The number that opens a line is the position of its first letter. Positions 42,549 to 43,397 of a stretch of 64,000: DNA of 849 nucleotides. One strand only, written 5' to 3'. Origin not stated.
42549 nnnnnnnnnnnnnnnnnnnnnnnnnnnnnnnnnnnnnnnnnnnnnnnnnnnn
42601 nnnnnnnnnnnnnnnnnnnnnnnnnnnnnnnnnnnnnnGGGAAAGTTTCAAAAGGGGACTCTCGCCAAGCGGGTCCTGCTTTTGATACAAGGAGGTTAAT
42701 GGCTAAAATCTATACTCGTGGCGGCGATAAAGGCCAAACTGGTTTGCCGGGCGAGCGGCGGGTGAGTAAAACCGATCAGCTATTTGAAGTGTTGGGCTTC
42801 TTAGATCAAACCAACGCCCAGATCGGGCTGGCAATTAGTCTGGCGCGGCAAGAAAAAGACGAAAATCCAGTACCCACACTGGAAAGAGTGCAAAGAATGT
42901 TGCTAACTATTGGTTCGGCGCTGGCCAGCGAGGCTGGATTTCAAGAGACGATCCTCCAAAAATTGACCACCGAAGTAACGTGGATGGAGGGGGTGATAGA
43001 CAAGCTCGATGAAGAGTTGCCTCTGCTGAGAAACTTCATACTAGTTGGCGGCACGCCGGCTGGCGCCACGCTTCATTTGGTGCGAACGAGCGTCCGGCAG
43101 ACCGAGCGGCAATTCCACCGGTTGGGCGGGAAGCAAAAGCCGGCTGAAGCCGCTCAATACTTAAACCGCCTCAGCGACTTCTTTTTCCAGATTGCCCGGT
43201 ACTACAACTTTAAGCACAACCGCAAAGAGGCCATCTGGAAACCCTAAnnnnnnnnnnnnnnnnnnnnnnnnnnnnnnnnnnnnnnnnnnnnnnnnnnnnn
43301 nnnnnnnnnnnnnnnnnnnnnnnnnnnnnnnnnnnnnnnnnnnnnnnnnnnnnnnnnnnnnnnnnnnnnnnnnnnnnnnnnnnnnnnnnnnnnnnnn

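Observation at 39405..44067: AdoCbl module (nrdJ-pduO) followed by a riboswitch-like leader and a small membrane protein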

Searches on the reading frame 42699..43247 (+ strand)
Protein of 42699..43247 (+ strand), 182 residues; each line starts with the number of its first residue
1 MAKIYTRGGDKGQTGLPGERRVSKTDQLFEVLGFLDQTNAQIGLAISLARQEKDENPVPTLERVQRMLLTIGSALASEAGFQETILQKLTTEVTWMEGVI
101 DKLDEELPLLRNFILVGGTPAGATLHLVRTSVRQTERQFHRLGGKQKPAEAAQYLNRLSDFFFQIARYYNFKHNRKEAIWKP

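Call 7: search_protein_families(library=pfam, proteins=[window:42699-43247:+], max_evalue=0.01)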
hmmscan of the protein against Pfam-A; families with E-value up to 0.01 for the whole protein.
window:42699-43247:+ (182 aa): 1 family
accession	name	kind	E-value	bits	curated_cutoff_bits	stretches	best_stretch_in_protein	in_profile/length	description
PF01923.23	Cob_adeno_trans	-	7.9e-48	163.2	24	1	4-168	1-170/171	Cobalamin adenosyltransferase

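Call 8: search_protein_families(library=ncbifam, proteins=[window:42699-43247:+], max_evalue=0.01)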
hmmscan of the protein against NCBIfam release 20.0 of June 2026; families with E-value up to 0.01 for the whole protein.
window:42699-43247:+ (182 aa): 1 family
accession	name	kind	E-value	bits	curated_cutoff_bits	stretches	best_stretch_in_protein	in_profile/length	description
TIGR00636.1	PduO_Nterm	equivalog_domain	1.1e-39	135.9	108.45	1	5-181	1-171/171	cob(I)yrinic acid a,c-diamide adenosyltransferase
